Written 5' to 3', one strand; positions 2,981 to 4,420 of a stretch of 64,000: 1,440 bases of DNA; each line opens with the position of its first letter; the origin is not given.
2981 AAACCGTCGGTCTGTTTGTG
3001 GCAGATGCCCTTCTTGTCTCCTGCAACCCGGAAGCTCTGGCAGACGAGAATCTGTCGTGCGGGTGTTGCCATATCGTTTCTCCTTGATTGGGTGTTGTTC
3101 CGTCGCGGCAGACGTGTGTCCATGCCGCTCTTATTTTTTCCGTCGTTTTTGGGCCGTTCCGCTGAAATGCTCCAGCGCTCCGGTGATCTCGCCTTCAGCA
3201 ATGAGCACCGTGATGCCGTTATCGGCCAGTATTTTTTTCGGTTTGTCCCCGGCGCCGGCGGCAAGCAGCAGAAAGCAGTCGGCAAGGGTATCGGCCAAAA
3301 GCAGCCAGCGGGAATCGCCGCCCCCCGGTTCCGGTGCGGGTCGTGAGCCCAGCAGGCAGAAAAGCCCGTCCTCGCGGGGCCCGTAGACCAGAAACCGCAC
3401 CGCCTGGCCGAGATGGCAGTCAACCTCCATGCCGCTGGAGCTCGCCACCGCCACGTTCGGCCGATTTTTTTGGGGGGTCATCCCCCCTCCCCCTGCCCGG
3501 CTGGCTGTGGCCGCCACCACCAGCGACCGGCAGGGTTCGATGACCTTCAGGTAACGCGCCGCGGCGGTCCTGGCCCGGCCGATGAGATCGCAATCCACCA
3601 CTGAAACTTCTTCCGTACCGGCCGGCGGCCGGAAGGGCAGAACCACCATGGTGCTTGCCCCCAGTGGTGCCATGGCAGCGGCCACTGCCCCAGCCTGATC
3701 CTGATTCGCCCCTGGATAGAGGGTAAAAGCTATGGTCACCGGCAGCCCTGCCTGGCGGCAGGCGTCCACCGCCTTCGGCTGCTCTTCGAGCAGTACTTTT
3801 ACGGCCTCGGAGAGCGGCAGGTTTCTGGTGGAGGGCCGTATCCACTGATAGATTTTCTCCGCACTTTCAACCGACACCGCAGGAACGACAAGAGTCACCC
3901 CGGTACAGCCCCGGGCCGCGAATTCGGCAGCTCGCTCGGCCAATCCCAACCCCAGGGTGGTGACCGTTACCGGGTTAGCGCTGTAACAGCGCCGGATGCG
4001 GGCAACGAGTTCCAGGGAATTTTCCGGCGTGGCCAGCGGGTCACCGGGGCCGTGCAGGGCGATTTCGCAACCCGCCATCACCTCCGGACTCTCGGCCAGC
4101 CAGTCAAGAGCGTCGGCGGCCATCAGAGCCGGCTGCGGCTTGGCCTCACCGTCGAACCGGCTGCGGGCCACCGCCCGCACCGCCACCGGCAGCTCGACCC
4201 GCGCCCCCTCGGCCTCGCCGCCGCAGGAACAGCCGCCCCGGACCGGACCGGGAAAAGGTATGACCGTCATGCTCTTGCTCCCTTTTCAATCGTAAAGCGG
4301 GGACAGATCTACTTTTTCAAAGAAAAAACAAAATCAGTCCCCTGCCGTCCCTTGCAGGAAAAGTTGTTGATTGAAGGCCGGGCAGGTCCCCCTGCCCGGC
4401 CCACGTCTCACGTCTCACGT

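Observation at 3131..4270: NifB-like gene after nifK has lost the radical-SAM CX3CX2C motif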

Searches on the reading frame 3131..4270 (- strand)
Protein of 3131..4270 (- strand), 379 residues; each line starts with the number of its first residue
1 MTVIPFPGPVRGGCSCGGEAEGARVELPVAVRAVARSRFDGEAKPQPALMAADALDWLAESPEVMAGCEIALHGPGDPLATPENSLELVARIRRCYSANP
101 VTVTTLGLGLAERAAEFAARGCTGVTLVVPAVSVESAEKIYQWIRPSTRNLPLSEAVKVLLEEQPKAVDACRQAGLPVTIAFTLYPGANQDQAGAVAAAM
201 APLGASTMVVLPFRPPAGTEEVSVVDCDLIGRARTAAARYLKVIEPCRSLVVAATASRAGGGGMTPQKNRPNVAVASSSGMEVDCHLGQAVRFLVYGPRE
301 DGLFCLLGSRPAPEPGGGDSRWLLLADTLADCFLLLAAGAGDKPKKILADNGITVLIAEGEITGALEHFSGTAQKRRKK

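Call 3: search_protein_families(library=pfam, proteins=[window:3131-4270:-], max_evalue=1)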
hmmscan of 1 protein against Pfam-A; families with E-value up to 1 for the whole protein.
window:3131-4270:- (379 aa): 2 families
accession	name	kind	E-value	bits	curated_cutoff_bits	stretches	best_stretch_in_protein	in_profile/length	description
PF02579.22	Nitro_FeMo-Co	-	2.5e-07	31.3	26.3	1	280-369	2-92/94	Dinitrogenase iron-molybdenum cofactor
PF04055.27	Radical_SAM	-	0.0022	18.6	29.5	1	64-192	42-158/166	Radical SAM superfamily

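Call 4: search_protein_families(library=ncbifam, proteins=[window:3131-4270:-], max_evalue=1)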
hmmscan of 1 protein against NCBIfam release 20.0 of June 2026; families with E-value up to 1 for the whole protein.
window:3131-4270:- (379 aa): 3 families
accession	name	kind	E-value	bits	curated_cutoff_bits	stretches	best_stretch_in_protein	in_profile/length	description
TIGR01290.1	nifB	equivalog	4.5e-20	71.8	343.65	2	70-213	82-225/441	nitrogenase cofactor biosynthesis protein NifB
TIGR02666.1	moaA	equivalog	0.018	14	284.05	1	74-141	67-134/336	GTP 3',8-cyclase MoaA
NF045646.2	rSAM_Se_TrsS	equivalog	0.045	12.3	490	1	158-197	209-248/441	radical SAM (seleno)protein TrsS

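Call 5: search_solved_structures(query=window:3131-4270:-, max_evalue=1, show_alignments=2)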
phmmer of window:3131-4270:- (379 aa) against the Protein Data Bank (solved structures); distinct sequences matched with E-value up to 1: 10.
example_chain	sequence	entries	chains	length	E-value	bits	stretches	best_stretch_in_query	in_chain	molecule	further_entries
7bi7_A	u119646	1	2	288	6.4e-17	65.1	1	48-249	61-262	FeMo cofactor biosynthesis protein NifB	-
7jmb_A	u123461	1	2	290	6.6e-17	65.1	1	48-249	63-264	Nitrogenase iron-molybdenum cofactor biosynthesis protein NifB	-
7jma_A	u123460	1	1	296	6.9e-17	65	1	48-249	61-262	Nitrogenase iron-molybdenum cofactor biosynthesis protein NifB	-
6y1x_A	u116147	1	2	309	7.7e-10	41.8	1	70-216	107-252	Radical SAM domain protein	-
1p90_A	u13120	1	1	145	0.068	15.7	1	272-341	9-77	hypothetical protein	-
1i1w_A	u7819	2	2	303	0.17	14.4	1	191-250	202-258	ENDO-1,4-BETA-XYLANASE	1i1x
8rd5_A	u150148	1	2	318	0.55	12.7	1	189-250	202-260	Endo-1,4-beta-xylanase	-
2bnj_A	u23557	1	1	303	0.93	11.9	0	191-250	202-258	ENDO-1,4-BETA-XYLANASE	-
31ct_A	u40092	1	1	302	0.96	11.9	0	191-250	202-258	Endo-1,4-beta-xylanase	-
1gok_A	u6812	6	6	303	0.96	11.9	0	191-250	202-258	ENDO-1,4-BETA-XYLANASE | xylanase I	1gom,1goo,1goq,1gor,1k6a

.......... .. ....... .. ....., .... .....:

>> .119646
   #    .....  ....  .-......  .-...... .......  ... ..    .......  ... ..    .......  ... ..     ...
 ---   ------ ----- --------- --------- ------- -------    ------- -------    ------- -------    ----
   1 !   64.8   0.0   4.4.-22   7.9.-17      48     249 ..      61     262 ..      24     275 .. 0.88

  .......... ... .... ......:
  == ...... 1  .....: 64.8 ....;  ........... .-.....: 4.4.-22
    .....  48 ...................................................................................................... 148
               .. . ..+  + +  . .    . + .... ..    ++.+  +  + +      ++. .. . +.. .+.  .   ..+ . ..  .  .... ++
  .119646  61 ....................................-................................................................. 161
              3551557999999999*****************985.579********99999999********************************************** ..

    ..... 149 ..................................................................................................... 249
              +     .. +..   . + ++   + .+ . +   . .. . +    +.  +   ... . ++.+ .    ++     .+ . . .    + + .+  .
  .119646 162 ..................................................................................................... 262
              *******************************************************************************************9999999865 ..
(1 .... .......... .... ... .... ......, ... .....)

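Call 8: find_homologous_proteins(query=window:3131-4270:-, max_evalue=0.001)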
Query window:3131-4270:- (379 aa): 468 proteins with E <= 0.001 among 8000 candidates; the best 120 are listed.
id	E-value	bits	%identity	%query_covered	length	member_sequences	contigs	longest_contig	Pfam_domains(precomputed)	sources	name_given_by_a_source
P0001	1.4e-245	832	100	100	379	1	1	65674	PF02579.23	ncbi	-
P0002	1.9e-97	345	51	98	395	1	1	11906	PF04055.28,PF02579.23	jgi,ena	-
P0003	3.2e-94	334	48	97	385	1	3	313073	PF04055.28,PF02579.23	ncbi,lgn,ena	-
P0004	1.6e-89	319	46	97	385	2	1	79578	PF04055.28,PF02579.23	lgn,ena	-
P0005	2.7e-89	318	49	91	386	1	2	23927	PF04055.28,PF02579.23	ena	-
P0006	4.4e-87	311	44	99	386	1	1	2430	PF04055.28,PF02579.23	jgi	jgi:nitrogen fixation protein NifB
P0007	1.1e-86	310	49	91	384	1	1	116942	PF04055.28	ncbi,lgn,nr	ncbi:MAG: radical SAM protein [Desulfovibrionaceae bacterium]|nr:radical SAM protein [Desulfovibrion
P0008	2.1e-86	309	46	97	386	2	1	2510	PF04055.28,PF02579.23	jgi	jgi:nitrogen fixation protein NifB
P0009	5.4e-86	307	48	91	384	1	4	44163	PF04055.28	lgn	-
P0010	1.3e-85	306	46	97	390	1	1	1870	PF04055.28,PF02579.23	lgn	-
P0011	1.4e-85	306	47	91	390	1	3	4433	PF04055.28,PF02579.23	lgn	-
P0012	1.5e-85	306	44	92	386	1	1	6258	PF02579.23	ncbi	-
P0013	2.1e-85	305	45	91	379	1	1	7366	PF04055.28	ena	-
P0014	3.5e-85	305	44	95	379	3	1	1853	PF04055.28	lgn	-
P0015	4.2e-85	304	44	94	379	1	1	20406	PF04055.28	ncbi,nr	ncbi:MAG: radical SAM protein [Desulfobulbaceae bacterium]|nr:radical SAM protein [Desulfobulbaceae 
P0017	4.7e-85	304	43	99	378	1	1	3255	PF04055.28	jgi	jgi:nitrogen fixation protein NifB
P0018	5.6e-85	304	45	94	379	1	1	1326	PF04055.28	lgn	-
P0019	6.5e-85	304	43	97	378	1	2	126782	PF04055.28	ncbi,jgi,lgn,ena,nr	ncbi:MAG: dinitrogenase iron-molybdenum cofactor biosynthesis protein [Desulfobulbaceae bacterium]|n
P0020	6.8e-85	304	46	93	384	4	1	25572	PF04055.28,PF02579.23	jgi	jgi:nitrogen fixation protein NifB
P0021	1.6e-84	302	42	100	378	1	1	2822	PF04055.28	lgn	-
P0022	1.9e-84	302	46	92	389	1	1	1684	PF04055.28,PF02579.23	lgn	-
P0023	2.8e-84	302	44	97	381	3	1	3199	PF04055.28,PF02579.23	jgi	-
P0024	4.1e-84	301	44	94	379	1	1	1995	PF04055.28,PF02579.23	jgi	jgi:nitrogen fixation protein NifB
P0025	1.2e-83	300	45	94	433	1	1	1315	PF04055.28,PF02579.23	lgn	-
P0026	1.4e-83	299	43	97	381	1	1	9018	PF04055.28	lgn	-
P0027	2.0e-83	299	46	93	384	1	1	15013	PF04055.28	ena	-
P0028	2.4e-83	299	43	97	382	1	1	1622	PF04055.28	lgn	-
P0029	2.6e-83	298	44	100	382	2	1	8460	PF04055.28,PF02579.23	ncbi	-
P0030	3.0e-83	298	47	91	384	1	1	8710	PF04055.28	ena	-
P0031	3.4e-83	298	44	97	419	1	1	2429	PF04055.28,PF02579.23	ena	-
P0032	5.7e-83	297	43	100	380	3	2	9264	PF04055.28,PF02579.23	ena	-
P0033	6.1e-83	297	44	96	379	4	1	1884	PF04055.28,PF02579.23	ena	-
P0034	7.4e-83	297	44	91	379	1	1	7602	PF04055.28,PF02579.23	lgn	-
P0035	8.0e-83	297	45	94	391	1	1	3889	PF04055.28,PF02579.23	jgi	jgi:nitrogen fixation protein NifB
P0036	1.0e-82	297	43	97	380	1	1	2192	PF04055.28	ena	-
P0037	1.0e-82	297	43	97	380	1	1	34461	PF04055.28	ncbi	ncbi:MAG: dinitrogenase iron-molybdenum cofactor biosynthesis protein [Thermodesulfobacteriota bacte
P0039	1.2e-82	296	43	97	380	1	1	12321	PF04055.28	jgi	jgi:nitrogen fixation protein NifB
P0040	1.3e-82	296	45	97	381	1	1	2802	PF04055.28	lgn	-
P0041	2.0e-82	296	45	93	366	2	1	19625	PF04055.28,PF02579.23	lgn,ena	-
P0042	2.1e-82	296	43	100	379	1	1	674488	PF04055.28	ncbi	ncbi:MAG: radical SAM protein [Desulfobulbia bacterium]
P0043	2.1e-82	295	43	97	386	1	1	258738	PF04055.28,PF02579.23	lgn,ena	-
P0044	2.3e-82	295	44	93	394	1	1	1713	PF04055.28,PF02579.23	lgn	-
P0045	2.9e-82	295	45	93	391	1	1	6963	PF04055.28,PF02579.23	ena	-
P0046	3.0e-82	295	44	94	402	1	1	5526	PF02579.23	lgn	-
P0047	3.5e-82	295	41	97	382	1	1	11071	PF04055.28,PF02579.23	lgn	-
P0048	5.0e-82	294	43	97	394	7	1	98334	PF04055.28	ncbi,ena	-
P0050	5.3e-82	294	43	97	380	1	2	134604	PF04055.28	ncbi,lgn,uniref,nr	ncbi:MAG: dinitrogenase iron-molybdenum cofactor biosynthesis protein [Deltaproteobacteria bacterium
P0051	5.9e-82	294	44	97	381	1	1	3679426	PF04055.28,PF02579.23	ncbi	ncbi:NifB/NifX family molybdenum-iron cluster-binding protein [Thiovibrio sp. JS02]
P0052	9.5e-82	293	44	91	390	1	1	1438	PF04055.28,PF02579.23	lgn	-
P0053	9.5e-82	293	42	97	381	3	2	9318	PF04055.28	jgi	-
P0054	1.1e-81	293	42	99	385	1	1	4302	PF04055.28,PF02579.23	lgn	-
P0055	1.3e-81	293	44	97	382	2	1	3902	PF04055.28,PF02579.23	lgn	-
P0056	1.5e-81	293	43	94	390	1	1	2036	PF04055.28,PF02579.23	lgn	-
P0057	1.6e-81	293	43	97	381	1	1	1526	PF04055.28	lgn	-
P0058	1.6e-81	293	42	97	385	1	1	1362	PF04055.28,PF02579.23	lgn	-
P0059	1.6e-81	293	44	97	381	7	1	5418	PF04055.28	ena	-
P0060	1.6e-81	293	44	96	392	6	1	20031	PF04055.28,PF02579.23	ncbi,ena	-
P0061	3.6e-81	291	42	97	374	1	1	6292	PF04055.28,PF02579.23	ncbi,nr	ncbi:MAG: radical SAM protein, partial [Desulfobulbaceae bacterium]|nr:radical SAM protein [Desulfob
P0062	3.7e-81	291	45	93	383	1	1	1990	PF04055.28,PF02579.23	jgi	jgi:nitrogen fixation protein NifB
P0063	3.9e-81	291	43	97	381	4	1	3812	PF04055.28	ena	-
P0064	5.2e-81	291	43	97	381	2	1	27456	PF04055.28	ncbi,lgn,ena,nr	ncbi:MAG: radical SAM protein [Desulfobulbaceae bacterium]|nr:radical SAM protein [Desulfobulbaceae 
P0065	5.5e-81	291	43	100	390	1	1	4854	PF04055.28,PF02579.23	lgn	-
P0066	6.3e-81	291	41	100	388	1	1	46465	PF02579.23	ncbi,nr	ncbi:MAG: hypothetical protein L3J03_03955 [Desulfobacterales bacterium]|nr:hypothetical protein [De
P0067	7.1e-81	290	46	93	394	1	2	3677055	PF04055.28,PF02579.23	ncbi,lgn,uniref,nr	ncbi:NifB/NifX family molybdenum-iron cluster-binding protein [Desulfovibrio ferrophilus]|uniref:Rad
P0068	7.3e-81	290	42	97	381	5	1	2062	PF04055.28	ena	-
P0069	7.8e-81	290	43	97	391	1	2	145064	PF04055.28,PF02579.23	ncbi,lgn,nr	ncbi:MAG: radical SAM protein [Proteobacteria bacterium]|nr:radical SAM protein [Pseudomonadota bact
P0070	7.9e-81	290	43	97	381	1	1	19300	PF04055.28,PF02579.23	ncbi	-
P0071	9.2e-81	290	43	97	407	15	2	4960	PF04055.28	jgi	jgi:nitrogen fixation protein NifB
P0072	1.2e-80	290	45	91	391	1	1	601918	PF04055.28,PF02579.23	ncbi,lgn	ncbi:MAG: radical SAM protein [Pseudodesulfovibrio sp.]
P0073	1.3e-80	290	44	98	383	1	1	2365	PF04055.28,PF02579.23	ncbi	-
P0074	1.5e-80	289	43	97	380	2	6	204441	PF04055.28,PF02579.23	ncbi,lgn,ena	-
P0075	1.6e-80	289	43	93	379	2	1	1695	PF02579.23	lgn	-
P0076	2.1e-80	289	42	99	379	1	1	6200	PF04055.28,PF02579.23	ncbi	ncbi:MAG: radical SAM protein [Pseudomonadota bacterium]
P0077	2.4e-80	289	45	91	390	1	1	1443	PF04055.28,PF02579.23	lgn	-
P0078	2.4e-80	289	45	91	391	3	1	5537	PF04055.28,PF02579.23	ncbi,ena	-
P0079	2.5e-80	289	43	100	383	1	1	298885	PF04055.28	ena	-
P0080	2.9e-80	288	45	93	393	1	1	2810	PF04055.28,PF02579.23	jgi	jgi:nitrogen fixation protein NifB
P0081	3.0e-80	288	45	91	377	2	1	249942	PF04055.28,PF02579.23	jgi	jgi:nitrogen fixation protein NifB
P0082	3.0e-80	288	43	97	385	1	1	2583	PF04055.28,PF02579.23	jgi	jgi:nitrogen fixation protein NifB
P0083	3.3e-80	288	45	90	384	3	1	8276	PF04055.28,PF02579.23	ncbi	ncbi:MAG: radical SAM protein [Candidatus Electrothrix sp.]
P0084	4.1e-80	288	42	100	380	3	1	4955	PF04055.28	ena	-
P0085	4.2e-80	288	42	100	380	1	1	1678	PF04055.28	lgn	-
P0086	4.2e-80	288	42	97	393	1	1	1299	PF04055.28,PF02579.23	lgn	-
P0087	4.3e-80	288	42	100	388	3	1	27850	PF04055.28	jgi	jgi:nitrogen fixation protein NifB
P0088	4.4e-80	288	42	97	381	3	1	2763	PF04055.28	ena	-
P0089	4.8e-80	288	43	100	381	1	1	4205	PF04055.28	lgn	-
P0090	5.2e-80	288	43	97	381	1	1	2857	PF04055.28,PF02579.23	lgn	-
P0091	5.4e-80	288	44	96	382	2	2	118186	PF04055.28,PF02579.23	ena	-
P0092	7.7e-80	287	44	93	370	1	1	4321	PF04055.28,PF02579.23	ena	-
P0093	1.4e-79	286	41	99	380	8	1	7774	PF04055.28,PF02579.23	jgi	jgi:nitrogen fixation protein NifB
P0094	1.5e-79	286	44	96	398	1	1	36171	PF04055.28,PF02579.23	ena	-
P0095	2.0e-79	286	43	97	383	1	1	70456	PF04055.28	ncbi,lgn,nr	ncbi:MAG: radical SAM protein [Deltaproteobacteria bacterium]|nr:radical SAM protein [Deltaproteobac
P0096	2.2e-79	286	42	100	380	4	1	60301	PF04055.28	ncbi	ncbi:MAG: dinitrogenase iron-molybdenum cofactor biosynthesis protein [Desulfobulbia bacterium]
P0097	2.5e-79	285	43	97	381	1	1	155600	PF04055.28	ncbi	ncbi:MAG: dinitrogenase iron-molybdenum cofactor biosynthesis protein [Thermodesulfobacteriota bacte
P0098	3.1e-79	285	42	97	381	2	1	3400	PF04055.28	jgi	-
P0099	3.6e-79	285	42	97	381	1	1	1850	PF04055.28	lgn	-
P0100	3.9e-79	285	42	97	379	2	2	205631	PF04055.28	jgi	-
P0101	3.9e-79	285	42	97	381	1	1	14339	PF04055.28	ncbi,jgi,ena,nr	ncbi:MAG: dinitrogenase iron-molybdenum cofactor biosynthesis protein [Proteobacteria bacterium]|nr:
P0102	5.0e-79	284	47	82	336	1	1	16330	PF04055.28,PF02579.23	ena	-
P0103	5.9e-79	284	43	94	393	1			PF02579.23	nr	nr:dinitrogenase iron-molybdenum cofactor biosynthesis protein [Desulfobulbaceae bacterium]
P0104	8.2e-79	284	43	97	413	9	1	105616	PF04055.28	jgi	-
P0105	8.5e-79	284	43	97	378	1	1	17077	PF04055.28,PF02579.23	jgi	jgi:nitrogen fixation protein NifB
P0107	1.0e-78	283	41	97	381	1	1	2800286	PF04055.28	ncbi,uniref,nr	ncbi:radical SAM protein [Thiovibrio frasassiensis]|uniref:Radical SAM core domain-containing protei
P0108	1.2e-78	283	42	97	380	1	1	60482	PF04055.28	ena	-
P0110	1.3e-78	283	44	91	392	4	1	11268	PF04055.28,PF02579.23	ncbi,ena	-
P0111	1.4e-78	283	40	100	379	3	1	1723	PF04055.28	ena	-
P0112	1.7e-78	283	42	93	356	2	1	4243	PF04055.28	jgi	-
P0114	2.0e-78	282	44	94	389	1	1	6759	PF04055.28,PF02579.23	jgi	-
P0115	2.8e-78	282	42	97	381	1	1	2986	PF04055.28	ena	-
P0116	3.8e-78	281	45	91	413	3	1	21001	PF04055.28,PF02579.23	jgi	jgi:nitrogen fixation protein NifB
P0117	3.9e-78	281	42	97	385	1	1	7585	PF04055.28,PF02579.23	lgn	-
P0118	4.1e-78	281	41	100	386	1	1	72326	PF04055.28,PF02579.23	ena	-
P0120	4.6e-78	281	44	97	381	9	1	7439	PF04055.28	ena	-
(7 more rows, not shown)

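Call 10: find_encoding_contigs(protein=P0001, flank=10000, max_places=3)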
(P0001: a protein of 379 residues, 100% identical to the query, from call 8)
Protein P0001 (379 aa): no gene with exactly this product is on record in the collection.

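Call 12: find_encoding_contigs(protein=P0067, flank=10000, max_places=2)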
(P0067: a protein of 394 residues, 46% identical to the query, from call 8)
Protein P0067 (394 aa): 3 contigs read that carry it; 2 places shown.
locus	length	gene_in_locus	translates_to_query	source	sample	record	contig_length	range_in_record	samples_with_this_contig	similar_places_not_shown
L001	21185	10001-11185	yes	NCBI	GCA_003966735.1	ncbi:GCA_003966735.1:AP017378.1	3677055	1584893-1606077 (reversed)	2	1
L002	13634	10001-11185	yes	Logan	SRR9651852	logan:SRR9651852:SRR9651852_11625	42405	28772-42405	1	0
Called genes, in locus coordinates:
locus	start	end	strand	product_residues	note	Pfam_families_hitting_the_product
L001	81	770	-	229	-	PF00005:ABC_tran, PF13304:AAA_21 (faint)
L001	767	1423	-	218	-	PF00528:BPD_transp_1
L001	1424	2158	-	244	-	PF01547:SBP_bac_1, PF13531:SBP_bac_11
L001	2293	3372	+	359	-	PF00589:Phage_integrase, PF03459:TOBE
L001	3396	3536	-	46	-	-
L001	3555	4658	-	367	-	PF00682:HMGL-like, PF22617:HCS_D2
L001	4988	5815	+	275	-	PF00142:Fer4_NifH, PF01656:CbiA, PF02374:ArsA_ATPase (weak), PF10609:ParA (weak), PF13614:AAA_31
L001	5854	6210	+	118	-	PF00543:P-II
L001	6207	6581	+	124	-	PF00543:P-II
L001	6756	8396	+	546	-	PF00148:Oxidored_nitro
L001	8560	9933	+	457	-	PF00148:Oxidored_nitro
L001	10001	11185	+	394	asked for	PF04055:Radical_SAM, PF02579:Nitro_FeMo-Co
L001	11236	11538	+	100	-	-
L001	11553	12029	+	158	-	PF00583:Acetyltransf_1, PF13673:Acetyltransf_10, PF13508:Acetyltransf_7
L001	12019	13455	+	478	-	PF00148:Oxidored_nitro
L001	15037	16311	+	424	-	PF04055:Radical_SAM, PF02579:Nitro_FeMo-Co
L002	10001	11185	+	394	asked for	PF04055:Radical_SAM, PF02579:Nitro_FeMo-Co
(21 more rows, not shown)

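Call 13: find_encoding_contigs(protein=P0051, flank=10000, max_places=2)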
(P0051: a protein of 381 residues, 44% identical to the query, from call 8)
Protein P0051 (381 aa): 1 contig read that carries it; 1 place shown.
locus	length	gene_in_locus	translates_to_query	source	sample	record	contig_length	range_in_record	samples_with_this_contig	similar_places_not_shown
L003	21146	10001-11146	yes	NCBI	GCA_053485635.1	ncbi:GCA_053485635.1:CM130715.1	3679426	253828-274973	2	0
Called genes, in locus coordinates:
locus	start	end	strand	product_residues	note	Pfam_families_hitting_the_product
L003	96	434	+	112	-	PF00543:P-II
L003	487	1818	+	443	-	PF00909:Ammonium_transp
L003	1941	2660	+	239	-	PF00117:GATase, PF07722:Peptidase_C26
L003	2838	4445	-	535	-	PF01590:GAF, PF13185:GAF_2, PF13492:GAF_3 (weak), PF00158:Sigma54_activat, PF14532:Sigma54_activ_2, PF07728:AAA_5, PF25601:AAA_lid_14, PF02954:HTH_8, +1 more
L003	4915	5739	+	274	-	PF00142:Fer4_NifH, PF01656:CbiA, PF10609:ParA (faint), PF13614:AAA_31 (weak)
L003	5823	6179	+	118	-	PF00543:P-II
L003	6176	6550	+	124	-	PF00543:P-II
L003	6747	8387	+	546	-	PF00148:Oxidored_nitro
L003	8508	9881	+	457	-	PF00148:Oxidored_nitro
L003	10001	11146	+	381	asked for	PF04055:Radical_SAM (weak), PF02579:Nitro_FeMo-Co (weak)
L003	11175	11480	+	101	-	-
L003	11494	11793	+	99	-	-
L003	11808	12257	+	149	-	PF13302:Acetyltransf_3 (weak), PF00583:Acetyltransf_1, PF13673:Acetyltransf_10, PF13508:Acetyltransf_7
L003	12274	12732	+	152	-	-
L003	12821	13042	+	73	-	PF07862:Nif11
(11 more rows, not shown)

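Call 14: find_encoding_contigs(protein=P0003, flank=10000, max_places=2)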
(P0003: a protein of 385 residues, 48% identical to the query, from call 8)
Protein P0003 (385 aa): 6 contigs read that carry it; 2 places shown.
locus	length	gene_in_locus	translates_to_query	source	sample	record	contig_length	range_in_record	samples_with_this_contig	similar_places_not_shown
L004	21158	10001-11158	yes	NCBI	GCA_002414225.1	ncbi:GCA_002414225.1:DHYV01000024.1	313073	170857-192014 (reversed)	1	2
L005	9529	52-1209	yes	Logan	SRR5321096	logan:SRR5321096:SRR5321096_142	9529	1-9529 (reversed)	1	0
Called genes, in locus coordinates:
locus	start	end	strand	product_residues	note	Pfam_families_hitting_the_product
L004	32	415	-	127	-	PF10865:DUF2703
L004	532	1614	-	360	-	PF03773:ArsP_1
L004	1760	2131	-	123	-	PF12840:HTH_20, PF01022:HTH_5, PF12802:MarR_2 (weak), PF13412:HTH_24 (weak)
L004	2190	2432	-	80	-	-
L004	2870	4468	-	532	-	PF01590:GAF, PF13185:GAF_2, PF13492:GAF_3, PF00158:Sigma54_activat, PF14532:Sigma54_activ_2, PF07728:AAA_5, PF25601:AAA_lid_14, PF02954:HTH_8, +1 more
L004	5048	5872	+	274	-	PF00142:Fer4_NifH, PF01656:CbiA, PF02374:ArsA_ATPase (faint), PF10609:ParA (faint), PF13614:AAA_31 (weak)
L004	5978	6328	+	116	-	PF00543:P-II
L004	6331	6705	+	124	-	PF00543:P-II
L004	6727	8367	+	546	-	PF00148:Oxidored_nitro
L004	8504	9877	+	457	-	PF00148:Oxidored_nitro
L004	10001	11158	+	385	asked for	PF04055:Radical_SAM (weak), PF02579:Nitro_FeMo-Co (weak)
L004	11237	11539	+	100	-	-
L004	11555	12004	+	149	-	PF13527:Acetyltransf_9 (weak), PF00583:Acetyltransf_1, PF13673:Acetyltransf_10, PF13508:Acetyltransf_7, PF08445:FR47 (weak)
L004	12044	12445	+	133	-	-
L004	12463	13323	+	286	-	PF13145:Rotamase_2, PF13616:Rotamase_3, PF00639:Rotamase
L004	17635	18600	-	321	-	PF04055:Radical_SAM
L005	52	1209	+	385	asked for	PF04055:Radical_SAM (weak), PF02579:Nitro_FeMo-Co (weak)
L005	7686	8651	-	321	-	PF04055:Radical_SAM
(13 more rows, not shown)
